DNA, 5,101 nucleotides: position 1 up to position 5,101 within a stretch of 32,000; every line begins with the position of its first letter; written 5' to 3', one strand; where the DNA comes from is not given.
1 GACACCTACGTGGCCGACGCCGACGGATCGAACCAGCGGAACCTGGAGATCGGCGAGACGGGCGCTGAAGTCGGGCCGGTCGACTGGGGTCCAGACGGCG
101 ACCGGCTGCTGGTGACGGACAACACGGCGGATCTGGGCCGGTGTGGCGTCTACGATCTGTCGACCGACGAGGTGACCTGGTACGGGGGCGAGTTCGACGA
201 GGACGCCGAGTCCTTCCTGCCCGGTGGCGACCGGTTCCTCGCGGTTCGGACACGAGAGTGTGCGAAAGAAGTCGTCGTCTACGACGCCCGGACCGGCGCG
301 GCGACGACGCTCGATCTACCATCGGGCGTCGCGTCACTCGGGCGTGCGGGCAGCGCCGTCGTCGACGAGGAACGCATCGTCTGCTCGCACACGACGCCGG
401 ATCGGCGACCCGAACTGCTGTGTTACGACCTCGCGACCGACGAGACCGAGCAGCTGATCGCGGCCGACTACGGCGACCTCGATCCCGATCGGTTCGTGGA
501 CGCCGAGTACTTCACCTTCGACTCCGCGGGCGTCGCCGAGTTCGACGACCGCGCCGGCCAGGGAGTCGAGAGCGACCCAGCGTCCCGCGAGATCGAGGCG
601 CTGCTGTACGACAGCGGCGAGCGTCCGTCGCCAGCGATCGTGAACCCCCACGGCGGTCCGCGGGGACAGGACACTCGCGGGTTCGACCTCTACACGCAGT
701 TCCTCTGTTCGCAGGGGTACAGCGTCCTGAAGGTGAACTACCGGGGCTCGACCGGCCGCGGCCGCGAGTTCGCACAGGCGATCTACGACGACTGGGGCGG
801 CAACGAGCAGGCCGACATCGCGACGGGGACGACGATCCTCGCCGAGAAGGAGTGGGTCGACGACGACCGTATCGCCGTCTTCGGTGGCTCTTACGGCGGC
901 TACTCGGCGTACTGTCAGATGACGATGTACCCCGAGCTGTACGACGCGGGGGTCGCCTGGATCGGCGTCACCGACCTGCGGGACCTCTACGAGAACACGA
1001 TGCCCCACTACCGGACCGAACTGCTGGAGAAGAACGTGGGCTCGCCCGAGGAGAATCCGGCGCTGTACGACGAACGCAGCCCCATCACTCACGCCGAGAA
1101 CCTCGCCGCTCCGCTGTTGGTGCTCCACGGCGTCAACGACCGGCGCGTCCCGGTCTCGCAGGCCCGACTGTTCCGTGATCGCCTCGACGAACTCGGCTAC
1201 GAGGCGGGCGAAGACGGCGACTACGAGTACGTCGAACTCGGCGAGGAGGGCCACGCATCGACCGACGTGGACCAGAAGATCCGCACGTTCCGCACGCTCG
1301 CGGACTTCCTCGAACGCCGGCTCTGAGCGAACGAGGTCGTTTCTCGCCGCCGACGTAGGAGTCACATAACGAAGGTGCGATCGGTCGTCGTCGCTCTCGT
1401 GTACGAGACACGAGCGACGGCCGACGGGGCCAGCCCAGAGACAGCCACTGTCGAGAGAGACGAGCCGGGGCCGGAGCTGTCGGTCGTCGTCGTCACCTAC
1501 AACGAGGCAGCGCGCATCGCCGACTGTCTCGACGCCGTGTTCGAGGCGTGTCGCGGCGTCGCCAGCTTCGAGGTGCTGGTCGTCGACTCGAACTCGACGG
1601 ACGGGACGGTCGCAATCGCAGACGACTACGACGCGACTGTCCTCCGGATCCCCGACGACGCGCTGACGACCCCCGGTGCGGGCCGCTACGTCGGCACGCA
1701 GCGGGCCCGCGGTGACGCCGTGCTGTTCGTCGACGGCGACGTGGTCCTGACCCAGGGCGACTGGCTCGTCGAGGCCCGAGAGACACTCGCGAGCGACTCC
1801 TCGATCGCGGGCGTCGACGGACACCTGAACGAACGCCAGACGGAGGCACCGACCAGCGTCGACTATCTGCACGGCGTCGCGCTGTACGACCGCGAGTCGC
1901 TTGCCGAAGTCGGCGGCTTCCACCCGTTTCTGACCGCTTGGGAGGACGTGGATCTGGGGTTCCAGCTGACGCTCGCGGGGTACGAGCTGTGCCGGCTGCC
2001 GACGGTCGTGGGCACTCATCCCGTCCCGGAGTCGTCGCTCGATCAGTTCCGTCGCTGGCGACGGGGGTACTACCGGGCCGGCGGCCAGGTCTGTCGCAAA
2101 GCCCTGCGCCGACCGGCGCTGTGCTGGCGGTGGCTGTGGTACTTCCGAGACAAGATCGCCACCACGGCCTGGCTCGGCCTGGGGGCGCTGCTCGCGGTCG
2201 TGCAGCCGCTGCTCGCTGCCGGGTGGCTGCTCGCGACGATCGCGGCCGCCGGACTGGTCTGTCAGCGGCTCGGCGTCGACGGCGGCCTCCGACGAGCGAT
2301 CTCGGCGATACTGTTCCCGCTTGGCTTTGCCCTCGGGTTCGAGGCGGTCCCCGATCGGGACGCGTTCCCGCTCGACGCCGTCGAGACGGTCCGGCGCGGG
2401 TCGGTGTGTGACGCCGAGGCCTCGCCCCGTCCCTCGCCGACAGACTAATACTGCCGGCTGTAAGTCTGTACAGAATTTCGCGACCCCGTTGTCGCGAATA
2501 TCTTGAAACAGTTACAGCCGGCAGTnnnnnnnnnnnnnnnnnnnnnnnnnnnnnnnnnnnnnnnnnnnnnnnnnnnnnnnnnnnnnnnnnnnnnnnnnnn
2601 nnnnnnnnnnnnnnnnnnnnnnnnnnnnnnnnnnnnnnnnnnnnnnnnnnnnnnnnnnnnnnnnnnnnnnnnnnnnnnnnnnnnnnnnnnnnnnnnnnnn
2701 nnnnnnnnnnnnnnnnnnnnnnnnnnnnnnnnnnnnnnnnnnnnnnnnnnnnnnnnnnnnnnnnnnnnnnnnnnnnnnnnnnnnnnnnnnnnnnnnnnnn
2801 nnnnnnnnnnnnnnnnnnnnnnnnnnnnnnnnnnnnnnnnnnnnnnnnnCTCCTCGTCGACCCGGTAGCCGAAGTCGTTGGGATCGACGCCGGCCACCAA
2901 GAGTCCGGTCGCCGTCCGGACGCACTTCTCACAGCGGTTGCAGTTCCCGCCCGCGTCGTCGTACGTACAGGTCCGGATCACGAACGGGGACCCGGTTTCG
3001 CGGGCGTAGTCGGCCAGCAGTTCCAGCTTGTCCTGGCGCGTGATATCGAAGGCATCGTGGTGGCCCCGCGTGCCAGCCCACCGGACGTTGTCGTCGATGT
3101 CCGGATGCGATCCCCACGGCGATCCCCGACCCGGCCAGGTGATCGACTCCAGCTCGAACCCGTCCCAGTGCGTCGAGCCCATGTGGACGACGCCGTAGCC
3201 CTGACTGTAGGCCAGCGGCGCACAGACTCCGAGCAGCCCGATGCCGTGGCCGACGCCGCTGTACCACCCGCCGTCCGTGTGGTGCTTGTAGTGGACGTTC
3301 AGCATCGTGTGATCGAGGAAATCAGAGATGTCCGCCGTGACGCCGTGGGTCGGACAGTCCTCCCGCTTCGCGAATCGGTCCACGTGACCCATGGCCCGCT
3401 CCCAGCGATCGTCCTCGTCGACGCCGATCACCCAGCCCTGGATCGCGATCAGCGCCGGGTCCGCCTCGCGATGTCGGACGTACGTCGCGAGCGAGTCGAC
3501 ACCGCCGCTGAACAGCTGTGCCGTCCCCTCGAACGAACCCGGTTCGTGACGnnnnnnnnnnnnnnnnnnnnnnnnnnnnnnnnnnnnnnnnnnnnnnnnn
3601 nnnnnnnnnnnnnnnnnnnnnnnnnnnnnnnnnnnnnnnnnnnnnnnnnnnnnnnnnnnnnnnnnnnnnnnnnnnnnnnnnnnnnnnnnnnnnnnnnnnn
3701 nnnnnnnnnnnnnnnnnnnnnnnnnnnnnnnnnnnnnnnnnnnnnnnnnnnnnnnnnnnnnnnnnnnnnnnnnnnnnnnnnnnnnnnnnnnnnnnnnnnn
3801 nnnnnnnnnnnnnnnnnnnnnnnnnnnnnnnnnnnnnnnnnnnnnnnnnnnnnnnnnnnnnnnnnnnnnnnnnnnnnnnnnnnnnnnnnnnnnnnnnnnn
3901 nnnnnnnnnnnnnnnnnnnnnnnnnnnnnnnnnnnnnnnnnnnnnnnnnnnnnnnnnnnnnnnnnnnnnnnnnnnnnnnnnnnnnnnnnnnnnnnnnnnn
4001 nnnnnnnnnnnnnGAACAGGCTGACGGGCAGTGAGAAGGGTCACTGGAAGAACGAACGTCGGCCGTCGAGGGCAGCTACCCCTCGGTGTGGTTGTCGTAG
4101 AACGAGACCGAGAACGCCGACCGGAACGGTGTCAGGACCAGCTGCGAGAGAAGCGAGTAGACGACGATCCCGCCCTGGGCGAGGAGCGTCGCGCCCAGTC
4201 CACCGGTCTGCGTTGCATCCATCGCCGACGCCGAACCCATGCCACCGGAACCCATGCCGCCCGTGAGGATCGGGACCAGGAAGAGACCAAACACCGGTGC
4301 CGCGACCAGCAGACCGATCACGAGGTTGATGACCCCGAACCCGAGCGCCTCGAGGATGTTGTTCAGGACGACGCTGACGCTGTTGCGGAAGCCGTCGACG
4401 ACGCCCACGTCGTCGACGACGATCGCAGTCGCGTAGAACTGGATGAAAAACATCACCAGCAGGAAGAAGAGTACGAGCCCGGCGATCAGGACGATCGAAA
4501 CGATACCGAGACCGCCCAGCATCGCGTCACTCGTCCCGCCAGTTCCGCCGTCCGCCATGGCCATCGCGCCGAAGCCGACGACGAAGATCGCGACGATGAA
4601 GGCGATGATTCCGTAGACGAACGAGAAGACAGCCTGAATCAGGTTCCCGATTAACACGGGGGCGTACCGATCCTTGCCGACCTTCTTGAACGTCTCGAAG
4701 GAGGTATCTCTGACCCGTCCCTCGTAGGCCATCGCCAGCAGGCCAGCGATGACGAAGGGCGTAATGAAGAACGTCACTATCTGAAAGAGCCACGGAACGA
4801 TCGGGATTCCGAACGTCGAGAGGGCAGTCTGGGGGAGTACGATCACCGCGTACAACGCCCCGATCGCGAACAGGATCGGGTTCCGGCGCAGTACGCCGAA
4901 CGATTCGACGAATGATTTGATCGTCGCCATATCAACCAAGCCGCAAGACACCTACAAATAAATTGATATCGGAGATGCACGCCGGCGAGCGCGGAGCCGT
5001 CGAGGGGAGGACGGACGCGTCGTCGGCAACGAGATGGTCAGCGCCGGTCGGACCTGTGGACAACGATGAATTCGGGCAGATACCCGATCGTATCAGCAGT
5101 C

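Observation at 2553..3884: Oversized stand-alone QueC-like PP-loop protein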

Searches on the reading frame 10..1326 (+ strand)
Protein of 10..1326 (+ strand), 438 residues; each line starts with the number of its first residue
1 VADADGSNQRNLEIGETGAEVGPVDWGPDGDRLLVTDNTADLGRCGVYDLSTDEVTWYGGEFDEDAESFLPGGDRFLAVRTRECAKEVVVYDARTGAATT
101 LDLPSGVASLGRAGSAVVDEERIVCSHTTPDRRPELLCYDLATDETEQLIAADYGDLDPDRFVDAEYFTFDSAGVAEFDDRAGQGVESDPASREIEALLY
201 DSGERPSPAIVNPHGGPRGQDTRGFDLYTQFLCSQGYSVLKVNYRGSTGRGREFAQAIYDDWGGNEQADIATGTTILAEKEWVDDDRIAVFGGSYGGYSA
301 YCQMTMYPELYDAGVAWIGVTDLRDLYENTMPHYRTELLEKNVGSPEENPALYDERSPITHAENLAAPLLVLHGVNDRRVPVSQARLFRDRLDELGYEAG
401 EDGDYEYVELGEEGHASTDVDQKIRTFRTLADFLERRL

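Call 3: search_protein_families(library=pfam, proteins=[window:10-1326:+], max_evalue=1)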
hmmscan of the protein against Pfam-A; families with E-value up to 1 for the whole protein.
window:10-1326:+ (438 aa): 7 families
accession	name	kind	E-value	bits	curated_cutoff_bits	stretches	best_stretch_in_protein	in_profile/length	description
PF00326.27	Peptidase_S9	-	3.7e-48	164.3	22.6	1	225-437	3-209/213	Prolyl oligopeptidase family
PF20434.5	BD-FAE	-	6.5e-15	55.7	26.8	1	203-392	9-215/215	BD-FAE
PF02129.25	Peptidase_S15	-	6.5e-07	29.7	23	1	205-329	17-140/262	X-Pro dipeptidyl-peptidase (S15 family)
PF12146.15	Hydrolase_4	-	0.0001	22.1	27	2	360-393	185-218/239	Serine aminopeptidase, S33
PF05448.18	AXE1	-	0.011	15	21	1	269-298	159-188/321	Acetyl xylan esterase (AXE1)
PF01738.24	DLH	-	0.012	15.6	21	1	218-393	23-170/217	Dienelactone hydrolase family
PF05577.18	Peptidase_S28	-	0.12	11.6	25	1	268-316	94-143/434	Serine carboxypeptidase S28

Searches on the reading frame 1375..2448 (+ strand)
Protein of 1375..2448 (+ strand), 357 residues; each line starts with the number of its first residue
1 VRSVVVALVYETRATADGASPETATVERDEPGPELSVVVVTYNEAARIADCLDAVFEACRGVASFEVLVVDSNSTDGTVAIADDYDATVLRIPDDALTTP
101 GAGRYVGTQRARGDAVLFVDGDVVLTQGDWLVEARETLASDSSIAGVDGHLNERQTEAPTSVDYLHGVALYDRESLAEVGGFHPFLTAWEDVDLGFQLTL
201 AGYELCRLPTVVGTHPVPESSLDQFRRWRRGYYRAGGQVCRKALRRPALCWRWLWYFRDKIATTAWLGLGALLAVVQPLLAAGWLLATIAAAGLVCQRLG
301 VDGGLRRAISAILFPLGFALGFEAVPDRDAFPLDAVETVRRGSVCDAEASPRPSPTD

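Call 3: search_protein_families(library=pfam, proteins=[window:1375-2448:+], max_evalue=1)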
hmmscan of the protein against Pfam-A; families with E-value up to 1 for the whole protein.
window:1375-2448:+ (357 aa): 6 families
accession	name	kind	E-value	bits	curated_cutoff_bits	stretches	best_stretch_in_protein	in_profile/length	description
PF00535.33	Glycos_transf_2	-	8.3e-19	68.6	23.3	1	36-136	1-101/168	Glycosyl transferase family 2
PF13641.12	Glyco_tranf_2_3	-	1.5e-13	51.7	27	2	33-155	1-129/230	Glycosyltransferase like family 2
PF13632.12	Glyco_trans_2_3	-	2e-06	28.2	27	1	168-290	76-194/198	Glycosyl transferase family group 2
PF10111.15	Glyco_tranf_2_2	-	9.3e-06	25.8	27.3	1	63-127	28-96/276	Glycosyltransferase like family 2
PF02709.20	Glyco_transf_7C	-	0.012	15.7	23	1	164-210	19-67/78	N-terminal domain of galactosyltransferase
PF13506.12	Glyco_transf_21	-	0.075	12.9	21.7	1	169-230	107-171/174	Glycosyl transferase family 21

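Call 4: search_protein_families(library=ncbifam, proteins=[window:1375-2448:+], max_evalue=1)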
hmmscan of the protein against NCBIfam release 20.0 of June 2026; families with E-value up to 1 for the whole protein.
window:1375-2448:+ (357 aa): 22 families
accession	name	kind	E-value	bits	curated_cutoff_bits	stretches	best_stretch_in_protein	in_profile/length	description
NF041875.1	EPS_EpsD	equivalog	2.6e-22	79.7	370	2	35-126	1-93/325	exopolysaccharide biosynthesis glycosyltransferase EpsD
TIGR03965.1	mycofact_glyco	equivalog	1.4e-16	60.4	280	2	28-138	70-179/467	mycofactocin biosynthesis glycosyltransferase MftF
TIGR04283.1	glyco_like_mftF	equivalog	4e-14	52.7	182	1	35-146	1-105/221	TIGR04283 family arsenosugar biosynthesis glycosyltransferase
NF038302.1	EPS_HpsE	equivalog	2.1e-11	43.4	300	1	34-154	2-127/307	hormogonium polysaccharide biosynthesis glycosyltransferase HpsE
NF010496.0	PRK13915.1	equivalog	1.9e-10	40.3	262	1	24-147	22-151/307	glucosyl-3-phosphoglycerate synthase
TIGR03937.1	PgaC_IcaA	equivalog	3.2e-10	39.5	422.3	2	27-149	39-161/407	poly-beta-1,6-N-acetyl-D-glucosamine synthase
NF007482.0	PRK10073.1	equivalog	7.3e-09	35.1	423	1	33-126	6-99/334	glycosyltransferase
NF045692.1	OglycostaseCruG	equivalog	2.3e-08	33.4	600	1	33-99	41-108/386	2'-O-glycosyltransferase CruG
NF038299.1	EPS_HpsN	equivalog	3.5e-08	32.8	425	1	33-156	1-124/317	hormogonium polysaccharide biosynthesis glycosyltransferase HpsN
TIGR04182.1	glyco_TIGR04182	equivalog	1.4e-05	24.6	325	1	35-122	2-82/293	S-layer glycoprotein N-glycosyltransferase AglJ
NF047683.1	TeichurnBiosyTuaG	equivalog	2.4e-05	24.1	400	1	32-124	5-98/252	teichuronic acid biosynthesis protein TuaG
TIGR04195.1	S_glycosyl_SunS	equivalog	6.8e-05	21.9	350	1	31-83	55-102/421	SunS family peptide S-glycosyltransferase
TIGR03469.1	HpnB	hypoth_equivalog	9.4e-05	21.6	379.25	1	29-85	40-95/386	hopene-associated glycosyltransferase HpnB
NF041394.1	GtaseAglG_Halo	equivalog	0.0012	18.2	440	1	35-152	3-120/304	glucosyl-dolichyl phosphate glucuronosyltransferase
NF041391.1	DPhHxTase_Halo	equivalog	0.0013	17.8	375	1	41-92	3-51/213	dolichyl-phosphate hexose transferase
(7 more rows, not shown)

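Call 5: search_protein_families(library=padloc, proteins=[window:1375-2448:+], max_evalue=1)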
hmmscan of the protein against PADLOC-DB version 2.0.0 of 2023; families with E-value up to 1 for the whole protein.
window:1375-2448:+ (357 aa): 0 families

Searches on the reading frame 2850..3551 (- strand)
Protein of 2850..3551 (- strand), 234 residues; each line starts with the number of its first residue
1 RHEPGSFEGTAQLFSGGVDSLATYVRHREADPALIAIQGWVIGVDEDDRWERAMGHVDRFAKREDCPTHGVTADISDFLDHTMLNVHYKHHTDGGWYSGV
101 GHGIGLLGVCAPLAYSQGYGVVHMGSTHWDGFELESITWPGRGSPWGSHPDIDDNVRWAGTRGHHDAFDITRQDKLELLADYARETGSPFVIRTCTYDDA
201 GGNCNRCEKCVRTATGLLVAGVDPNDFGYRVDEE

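Call 63: predict_structure(alignment_id=A4)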
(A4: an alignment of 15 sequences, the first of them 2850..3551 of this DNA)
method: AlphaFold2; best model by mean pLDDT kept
length: 234 residues; sequences in the alignment: 15
mean_pLDDT: 50.7   pTM: 0.42
mean pLDDT of the five models: 50.7, 46.4, 44.8, 43.8, 42.3
residues with pLDDT >= 90: 0; 70-90: 45; 50-70: 64; < 50: 125
segments of 3 or more residues with pLDDT < 50: 1-30, 75-114, 122-170, 197-201
pLDDT, mean of each block of 10 residues (from residue 1): 34 36 33 55 71 72 65 45 27 28 41 50 39 28 31 43 46 66 68 53 65 79 83 72
secondary structure, 60 per line:
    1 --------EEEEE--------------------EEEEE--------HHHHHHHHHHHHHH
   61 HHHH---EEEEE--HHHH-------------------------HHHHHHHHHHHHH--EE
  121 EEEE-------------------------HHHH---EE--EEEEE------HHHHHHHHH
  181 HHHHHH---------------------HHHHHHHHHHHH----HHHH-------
elements in order: E9-13 E34-38 H47-64 E68-72 H75-78 H104-116 E119-124 H150-153 E161-165 H172-186 H208-219 H224-227

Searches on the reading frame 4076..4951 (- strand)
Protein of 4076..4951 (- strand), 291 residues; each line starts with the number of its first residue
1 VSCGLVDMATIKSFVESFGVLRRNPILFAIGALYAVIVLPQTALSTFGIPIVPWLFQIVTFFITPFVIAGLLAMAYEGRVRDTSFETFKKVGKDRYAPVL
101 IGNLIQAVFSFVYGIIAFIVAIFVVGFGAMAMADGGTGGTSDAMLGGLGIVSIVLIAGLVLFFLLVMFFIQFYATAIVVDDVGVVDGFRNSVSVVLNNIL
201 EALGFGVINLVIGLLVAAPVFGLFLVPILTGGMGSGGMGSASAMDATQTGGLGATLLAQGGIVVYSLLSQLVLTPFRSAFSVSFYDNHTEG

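Call 3: search_protein_families(library=pfam, proteins=[window:4076-4951:-], max_evalue=1)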
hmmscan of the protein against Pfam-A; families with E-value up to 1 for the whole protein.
window:4076-4951:- (291 aa): 3 families
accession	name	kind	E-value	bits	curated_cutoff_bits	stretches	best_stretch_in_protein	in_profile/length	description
PF25231.1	DUF7847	-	1.1e-46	159.6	28.7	1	8-286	1-251/252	Domain of unknown function (DUF7847)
PF24400.1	DUF7544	-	3.1e-06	27.1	27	1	108-280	120-284/302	Family of unknown function (DUF7544)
PF13197.11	DUF4013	-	0.071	13.4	26.9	1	40-111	84-157/168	Protein of unknown function (DUF4013)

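Call 4: search_protein_families(library=ncbifam, proteins=[window:4076-4951:-], max_evalue=1)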
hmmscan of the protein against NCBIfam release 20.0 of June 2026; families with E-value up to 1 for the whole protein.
window:4076-4951:- (291 aa): 1 family
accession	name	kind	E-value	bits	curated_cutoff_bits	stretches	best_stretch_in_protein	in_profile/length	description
NF041043.1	BPSS1780_fam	subfamily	1.8e-09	37.2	90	1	16-223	10-209/247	BPSS1780 family membrane protein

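Call 5: search_protein_families(library=padloc, proteins=[window:4076-4951:-], max_evalue=1)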
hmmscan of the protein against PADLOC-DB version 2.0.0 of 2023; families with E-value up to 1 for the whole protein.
window:4076-4951:- (291 aa): 1 family
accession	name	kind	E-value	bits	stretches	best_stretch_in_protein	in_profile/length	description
PDLC01053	Csx1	-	0.15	10.2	1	107-172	12-67/212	TM+CARF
